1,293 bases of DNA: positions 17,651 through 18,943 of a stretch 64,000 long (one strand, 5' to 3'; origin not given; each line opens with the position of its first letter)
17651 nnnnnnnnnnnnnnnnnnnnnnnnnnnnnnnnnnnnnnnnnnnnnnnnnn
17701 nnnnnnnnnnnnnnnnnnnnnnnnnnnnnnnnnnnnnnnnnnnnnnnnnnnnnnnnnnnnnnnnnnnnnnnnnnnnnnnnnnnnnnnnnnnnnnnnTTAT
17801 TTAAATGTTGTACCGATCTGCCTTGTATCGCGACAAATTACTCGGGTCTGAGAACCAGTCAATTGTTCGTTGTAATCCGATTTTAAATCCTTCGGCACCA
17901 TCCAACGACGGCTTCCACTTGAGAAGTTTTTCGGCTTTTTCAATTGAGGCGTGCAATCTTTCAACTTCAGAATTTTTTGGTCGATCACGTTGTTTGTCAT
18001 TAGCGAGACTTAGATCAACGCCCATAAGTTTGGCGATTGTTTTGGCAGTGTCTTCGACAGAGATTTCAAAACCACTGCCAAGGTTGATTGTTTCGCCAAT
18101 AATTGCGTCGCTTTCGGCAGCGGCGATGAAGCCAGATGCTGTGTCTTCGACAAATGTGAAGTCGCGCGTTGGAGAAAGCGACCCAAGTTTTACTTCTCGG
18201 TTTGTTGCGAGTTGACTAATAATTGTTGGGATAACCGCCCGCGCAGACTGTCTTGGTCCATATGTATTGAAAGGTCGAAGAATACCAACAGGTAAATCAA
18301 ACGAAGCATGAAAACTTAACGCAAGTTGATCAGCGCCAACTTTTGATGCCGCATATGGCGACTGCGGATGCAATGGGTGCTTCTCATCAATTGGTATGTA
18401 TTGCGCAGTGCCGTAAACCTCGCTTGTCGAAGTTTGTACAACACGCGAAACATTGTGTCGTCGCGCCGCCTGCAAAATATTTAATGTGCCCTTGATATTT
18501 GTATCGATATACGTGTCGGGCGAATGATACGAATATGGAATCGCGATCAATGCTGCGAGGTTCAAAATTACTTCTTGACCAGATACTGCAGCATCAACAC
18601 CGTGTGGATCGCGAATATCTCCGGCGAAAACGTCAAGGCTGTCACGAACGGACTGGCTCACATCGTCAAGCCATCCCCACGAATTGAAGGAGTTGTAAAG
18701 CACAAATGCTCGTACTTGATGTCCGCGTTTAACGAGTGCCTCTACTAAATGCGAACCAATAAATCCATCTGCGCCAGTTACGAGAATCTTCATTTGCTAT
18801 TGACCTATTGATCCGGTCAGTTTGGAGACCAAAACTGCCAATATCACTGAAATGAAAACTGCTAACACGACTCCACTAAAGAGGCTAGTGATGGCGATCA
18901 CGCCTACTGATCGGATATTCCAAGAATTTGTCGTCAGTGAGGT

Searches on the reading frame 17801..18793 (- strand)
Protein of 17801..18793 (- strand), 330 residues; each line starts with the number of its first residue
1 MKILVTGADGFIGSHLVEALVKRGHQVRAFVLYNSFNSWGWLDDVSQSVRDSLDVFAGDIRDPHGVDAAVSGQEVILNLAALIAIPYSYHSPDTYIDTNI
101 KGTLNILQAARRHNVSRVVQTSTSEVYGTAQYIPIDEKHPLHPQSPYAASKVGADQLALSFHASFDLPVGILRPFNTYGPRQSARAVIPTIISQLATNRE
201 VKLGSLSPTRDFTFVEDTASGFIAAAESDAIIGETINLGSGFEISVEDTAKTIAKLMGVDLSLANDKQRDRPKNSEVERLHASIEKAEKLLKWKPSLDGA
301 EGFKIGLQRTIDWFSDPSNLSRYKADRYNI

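Call 9: search_protein_families(library=ncbifam, proteins=[window:17801-18793:-], max_evalue=0.00001)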
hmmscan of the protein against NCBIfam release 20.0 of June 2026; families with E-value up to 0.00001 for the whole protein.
window:17801-18793:- (330 aa): 31 families (the best 25 are shown)
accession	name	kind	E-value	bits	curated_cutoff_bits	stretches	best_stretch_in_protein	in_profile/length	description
TIGR04180.1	EDH_00030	hypoth_equivalog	2.7e-148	492.8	475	1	3-297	1-296/297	NAD-dependent 4,6-dehydratase LegB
TIGR01181.1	dTDP_gluc_dehyt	equivalog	7.4e-50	169.8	365.1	1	2-319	1-316/321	dTDP-glucose 4,6-dehydratase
TIGR01179.1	galE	equivalog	1.8e-41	142.1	262.3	1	2-300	1-314/332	UDP-glucose 4-epimerase GalE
TIGR03466.1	HpnA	hypoth_equivalog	4.4e-28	98.1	367.65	1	1-260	1-249/327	hopanoid-associated sugar epimerase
NF007956.0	PRK10675.1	subfamily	1.2e-27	96.9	394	1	1-295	1-314/338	UDP-glucose 4-epimerase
TIGR02622.1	CDP_4_6_dhtase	equivalog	3.2e-27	95.6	278.45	1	2-315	6-331/352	CDP-glucose 4,6-dehydratase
NF011728.1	PRK15181.1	equivalog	2.7e-26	92.4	760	1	3-315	18-342/348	Vi polysaccharide biosynthesis UDP-N-acetylglucosaminuronic acid C-4 epimerase TviC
TIGR01472.1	gmd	equivalog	3.1e-25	89.1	415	1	3-286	3-297/342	GDP-mannose 4,6-dehydratase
NF007490.0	PRK10084.1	subfamily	3.1e-25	88.9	649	1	1-317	1-337/361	dTDP-glucose 4,6-dehydratase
NF007582.0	PRK10217.1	equivalog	4.2e-24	85.3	698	1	2-268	3-278/355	dTDP-glucose 4,6-dehydratase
NF042422.1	oxyalk_red_OleD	equivalog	9.8e-24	84.3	580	1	1-246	1-233/329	2-alkyl-3-oxoalkanoate reductase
NF042423.1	oxyalk_red_Shew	equivalog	2e-20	73.1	580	1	2-257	10-250/331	2-alkyl-3-oxoalkanoate reductase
NF052578.1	StrlDmthSdmBMthl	equivalog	4.4e-20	72.7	600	1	1-259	1-247/328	sterol demethylase protein SdmB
NF043036.1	ErythonDh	equivalog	6.3e-19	68.3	325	1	1-157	1-159/321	D-erythronate dehydrogenase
TIGR02197.1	heptose_epim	equivalog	2.1e-18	66.6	274.6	1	3-258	1-261/316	ADP-glyceromanno-heptose 6-epimerase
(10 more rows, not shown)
